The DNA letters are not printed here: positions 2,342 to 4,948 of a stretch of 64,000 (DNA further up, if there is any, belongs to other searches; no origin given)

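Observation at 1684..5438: Divergent three-gene cassette around an ATP-grasp::PLP-decarboxylase fusion, with cupin-oxygenase-like and transglutaminase-fold-like partners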

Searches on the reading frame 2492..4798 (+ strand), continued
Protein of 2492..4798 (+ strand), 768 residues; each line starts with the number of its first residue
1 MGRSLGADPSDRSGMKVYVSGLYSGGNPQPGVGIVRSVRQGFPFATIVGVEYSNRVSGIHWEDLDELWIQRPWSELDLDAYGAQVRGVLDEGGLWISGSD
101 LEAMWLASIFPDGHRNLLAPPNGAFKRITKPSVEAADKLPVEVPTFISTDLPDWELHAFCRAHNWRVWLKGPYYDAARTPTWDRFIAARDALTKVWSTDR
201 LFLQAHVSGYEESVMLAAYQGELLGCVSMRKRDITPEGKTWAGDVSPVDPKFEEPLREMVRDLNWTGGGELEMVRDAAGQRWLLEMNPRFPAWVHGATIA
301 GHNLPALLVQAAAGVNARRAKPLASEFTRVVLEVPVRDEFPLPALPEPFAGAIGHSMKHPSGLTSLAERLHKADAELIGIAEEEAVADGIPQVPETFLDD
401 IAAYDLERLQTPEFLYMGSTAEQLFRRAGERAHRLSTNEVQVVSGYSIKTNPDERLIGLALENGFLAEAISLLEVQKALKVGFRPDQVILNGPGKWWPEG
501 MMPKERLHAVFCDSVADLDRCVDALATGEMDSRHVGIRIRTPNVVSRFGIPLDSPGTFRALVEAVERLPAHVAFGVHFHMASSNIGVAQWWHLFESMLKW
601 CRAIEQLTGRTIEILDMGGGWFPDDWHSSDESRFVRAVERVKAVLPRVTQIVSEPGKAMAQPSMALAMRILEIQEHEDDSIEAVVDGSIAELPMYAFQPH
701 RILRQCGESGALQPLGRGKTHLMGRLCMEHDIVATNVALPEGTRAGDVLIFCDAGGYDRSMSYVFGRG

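Call 39: search_protein_families(library=pfam, proteins=[L029:4048-5106:+, L067:4152-4868:-, L093:8868-9854:+, L082:1517-2782:+, L001:6709-8757:-, L158:3445-4518:+, L146:2875-3723:+, L140:4118-4912:+, L115:50-1402:+, L008:9372-10424:-], max_evalue=0.01)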
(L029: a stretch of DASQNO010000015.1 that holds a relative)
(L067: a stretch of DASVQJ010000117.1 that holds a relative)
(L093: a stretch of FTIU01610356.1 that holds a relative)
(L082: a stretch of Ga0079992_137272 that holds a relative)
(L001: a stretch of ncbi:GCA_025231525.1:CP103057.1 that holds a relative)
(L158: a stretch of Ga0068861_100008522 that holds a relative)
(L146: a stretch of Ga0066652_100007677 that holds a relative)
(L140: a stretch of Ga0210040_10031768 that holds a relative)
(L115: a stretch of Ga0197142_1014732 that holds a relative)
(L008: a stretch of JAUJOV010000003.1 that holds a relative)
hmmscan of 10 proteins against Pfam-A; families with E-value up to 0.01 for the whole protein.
L029:4048-5106:+ (353 aa): 1 family
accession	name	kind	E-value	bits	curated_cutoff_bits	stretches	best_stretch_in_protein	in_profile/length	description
PF02668.22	TauD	-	1.4e-41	143.6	27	1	52-348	13-262/267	Taurine catabolism dioxygenase TauD, TfdA family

L067:4152-4868:- (239 aa): 0 families

L093:8868-9854:+ (329 aa): 1 family
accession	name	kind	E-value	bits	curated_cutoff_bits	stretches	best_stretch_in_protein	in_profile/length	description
PF03253.19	UT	-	2.2e-66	224.5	25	1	20-321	2-291/292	Urea transporter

L082:1517-2782:+ (422 aa): 0 families

L001:6709-8757:- (682 aa): 1 family
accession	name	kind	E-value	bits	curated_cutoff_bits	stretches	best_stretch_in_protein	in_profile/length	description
PF00232.24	Glyco_hydro_1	-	4e-06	26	22.6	1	45-383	58-416/453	Glycosyl hydrolase family 1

L158:3445-4518:+ (358 aa): 1 family
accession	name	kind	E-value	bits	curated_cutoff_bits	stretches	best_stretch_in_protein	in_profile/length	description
PF03253.19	UT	-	1.1e-29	104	25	1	47-331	3-291/292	Urea transporter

L146:2875-3723:+ (283 aa): 0 families

L140:4118-4912:+ (265 aa): 1 family
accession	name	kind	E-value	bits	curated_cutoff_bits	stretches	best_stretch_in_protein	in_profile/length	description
PF02668.22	TauD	-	1.2e-20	75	27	1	67-265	22-184/267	Taurine catabolism dioxygenase TauD, TfdA family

L115:50-1402:+ (451 aa): 0 families

L008:9372-10424:- (351 aa): 4 families
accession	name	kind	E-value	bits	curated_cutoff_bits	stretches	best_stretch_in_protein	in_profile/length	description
PF13561.12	adh_short_C2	-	2.1e-61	208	27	1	116-347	5-234/236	Enoyl-(Acyl carrier protein) reductase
PF00106.31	adh_short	-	1.2e-51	175.4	26.6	1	108-294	1-186/195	short chain dehydrogenase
PF08659.16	KR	-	5.8e-13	49.6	22.6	1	111-289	4-177/180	KR domain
PF23441.1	SDR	-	4.6e-07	29.9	27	1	104-296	4-200/258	SDR-like rossmann domain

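Call 50: search_protein_families(library=pfam, proteins=[L142:4129-5910:+, L142:8944-9915:+, L142:9918-10772:+, L142:10775-11587:+, L142:11679-12638:+, L142:12842-13726:+, L142:3666-4175:+, L142:31-1050:+, L142:1001-1810:+, L142:2285-3175:-], max_evalue=0.01)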
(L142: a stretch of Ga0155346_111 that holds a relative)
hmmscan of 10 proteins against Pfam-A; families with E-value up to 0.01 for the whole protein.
L142:4129-5910:+ (593 aa): 1 family
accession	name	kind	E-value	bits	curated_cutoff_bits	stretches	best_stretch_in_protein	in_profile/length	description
PF01186.22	Lysyl_oxidase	-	3.1e-17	63.3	20.4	1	281-418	50-180/204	Lysyl oxidase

L142:8944-9915:+ (323 aa): 1 family
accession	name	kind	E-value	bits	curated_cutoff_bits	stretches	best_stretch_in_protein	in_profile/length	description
PF03253.19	UT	-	2.3e-37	129.2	25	1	21-307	4-289/292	Urea transporter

L142:9918-10772:+ (284 aa): 0 families

L142:10775-11587:+ (270 aa): 1 family
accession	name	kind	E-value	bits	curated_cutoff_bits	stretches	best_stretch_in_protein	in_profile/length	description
PF09825.15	BPL_N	-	1.4e-09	37.7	24.2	1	44-137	2-95/283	Biotin-protein ligase, N terminal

L142:11679-12638:+ (319 aa): 0 families

L142:12842-13726:+ (294 aa): 1 family
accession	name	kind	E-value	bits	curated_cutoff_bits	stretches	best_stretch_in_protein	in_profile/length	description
PF09825.15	BPL_N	-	9.4e-10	38.3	24.2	1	69-160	2-93/283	Biotin-protein ligase, N terminal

L142:3666-4175:+ (169 aa): 0 families

L142:31-1050:+ (339 aa): 3 families
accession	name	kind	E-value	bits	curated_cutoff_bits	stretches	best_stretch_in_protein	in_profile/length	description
PF00246.29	Peptidase_M14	-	1.6e-11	44.8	21.6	1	42-203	32-196/286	Zinc carboxypeptidase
PF10994.13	DUF2817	-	1.4e-06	28.5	23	1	47-127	45-117/341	Protein of unknown function (DUF2817)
PF24827.1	AstE_AspA_cat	-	0.0055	16.7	25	0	55-117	3-55/192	Succinylglutamate desuccinylase/Aspartoacylase catalytic domain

L142:1001-1810:+ (269 aa): 2 families
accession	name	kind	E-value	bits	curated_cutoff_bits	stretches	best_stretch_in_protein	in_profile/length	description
PF12697.13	Abhydrolase_6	-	9.9e-08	33.3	26.3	1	21-259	4-214/217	Alpha/beta hydrolase family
PF00561.26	Abhydrolase_1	-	0.0015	18.7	25.8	1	46-255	29-244/245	alpha/beta hydrolase fold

L142:2285-3175:- (296 aa): 1 family
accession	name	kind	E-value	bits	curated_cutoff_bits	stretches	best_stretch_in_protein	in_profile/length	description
PF00487.30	FA_desaturase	-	9.9e-13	48.9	29.7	1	82-280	8-227/253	Fatty acid desaturase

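Call 51: search_protein_families(library=pfam, proteins=[L122:4688-6001:+, L122:1817-4540:+, L108:4663-5985:+, L108:3339-4214:+, L108:1567-3336:+, L083:3840-5099:+, L083:5204-5965:+, L157:2628-3905:+, L156:2348-3550:+, L093:4393-5643:+], max_evalue=0.01)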
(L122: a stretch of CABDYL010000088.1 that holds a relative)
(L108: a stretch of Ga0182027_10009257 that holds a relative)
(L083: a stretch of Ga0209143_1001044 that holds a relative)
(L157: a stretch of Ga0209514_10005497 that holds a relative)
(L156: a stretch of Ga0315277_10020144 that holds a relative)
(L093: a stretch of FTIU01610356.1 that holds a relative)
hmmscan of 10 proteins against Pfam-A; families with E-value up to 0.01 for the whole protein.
L122:4688-6001:+ (437 aa): 0 families

L122:1817-4540:+ (907 aa): 4 families
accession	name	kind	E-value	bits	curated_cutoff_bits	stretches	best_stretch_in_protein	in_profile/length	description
PF13304.12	AAA_21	-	9.2e-10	39.5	27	1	773-845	227-302/304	AAA domain, putative AbiEii toxin, Type IV TA system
PF02463.25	SMC_N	-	3.9e-08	33.4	40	1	303-334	20-51/220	RecF/RecN/SMC N terminal domain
PF13476.12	AAA_23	-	0.0001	23.5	27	1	303-349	15-60/201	AAA domain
PF13555.12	AAA_29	-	0.0029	17.8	27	1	299-331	13-46/61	P-loop containing region of AAA domain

L108:4663-5985:+ (440 aa): 0 families

L108:3339-4214:+ (291 aa): 3 families
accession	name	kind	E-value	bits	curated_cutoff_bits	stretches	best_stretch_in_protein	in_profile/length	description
PF00702.32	Hydrolase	-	2.2e-18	67.8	26.4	1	6-223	1-191/191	haloacid dehalogenase-like hydrolase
PF13419.12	HAD_2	-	2.1e-15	57.7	23.8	2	183-228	133-177/178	Haloacid dehalogenase-like hydrolase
PF13242.12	Hydrolase_like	-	3.5e-06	27.3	22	1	184-232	3-51/75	HAD-hyrolase-like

L108:1567-3336:+ (589 aa): 3 families
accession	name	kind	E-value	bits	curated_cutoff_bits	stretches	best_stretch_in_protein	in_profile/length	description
PF24405.1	Pua-like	-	1e-47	162.6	27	1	62-235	1-173/176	Pua-like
PF00149.33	Metallophos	-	5.8e-14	53.4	21.5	1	264-512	3-191/191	Calcineurin-like phosphoesterase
PF12850.12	Metallophos_2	-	2.4e-05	24.8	27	0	289-377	6-78/154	Calcineurin-like phosphoesterase superfamily domain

L083:3840-5099:+ (419 aa): 0 families

L083:5204-5965:+ (253 aa): 1 family
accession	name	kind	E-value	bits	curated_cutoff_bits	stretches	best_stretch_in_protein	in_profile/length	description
PF13546.12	DDE_5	-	4.4e-05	23.6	27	1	35-175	30-188/272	DDE superfamily endonuclease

L157:2628-3905:+ (425 aa): 0 families

L156:2348-3550:+ (400 aa): 5 families
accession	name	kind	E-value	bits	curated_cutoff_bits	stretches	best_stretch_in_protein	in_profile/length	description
PF07690.21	MFS_1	-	9.7e-42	143.5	33.4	2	33-217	3-191/347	Major Facilitator Superfamily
PF12832.13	MFS_1_like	-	6.4e-10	39.1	25.2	1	32-380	5-371/373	MFS_1 like family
PF00083.30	Sugar_tr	-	7.5e-07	28.8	22.3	1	38-198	23-189/452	Sugar (and other) transporter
PF03137.26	OATP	-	0.0045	15.8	25.8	0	314-373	463-522/545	Organic Anion Transporter Polypeptide (OATP) family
PF06779.20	MFS_4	-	0.0056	16.5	26.3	0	37-197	203-363/364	Uncharacterised MFS-type transporter YbfB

L093:4393-5643:+ (416 aa): 4 families
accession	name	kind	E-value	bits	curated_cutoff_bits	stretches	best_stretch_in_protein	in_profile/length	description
PF00266.25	Aminotran_5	-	2.6e-79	267.3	21.5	1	37-400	1-370/371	Aminotransferase class-V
PF01041.23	DegT_DnrJ_EryC1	-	3e-07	30.4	19.8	1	85-260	30-195/360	DegT/DnrJ/EryC1/StrS aminotransferase family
PF01212.27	Beta_elim_lyase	-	0.00093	19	27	1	80-217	33-173/288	Beta-eliminating lyase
PF00282.25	Pyridoxal_deC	-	0.0043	16.3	27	1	192-261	214-290/375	Pyridoxal-dependent decarboxylase conserved domain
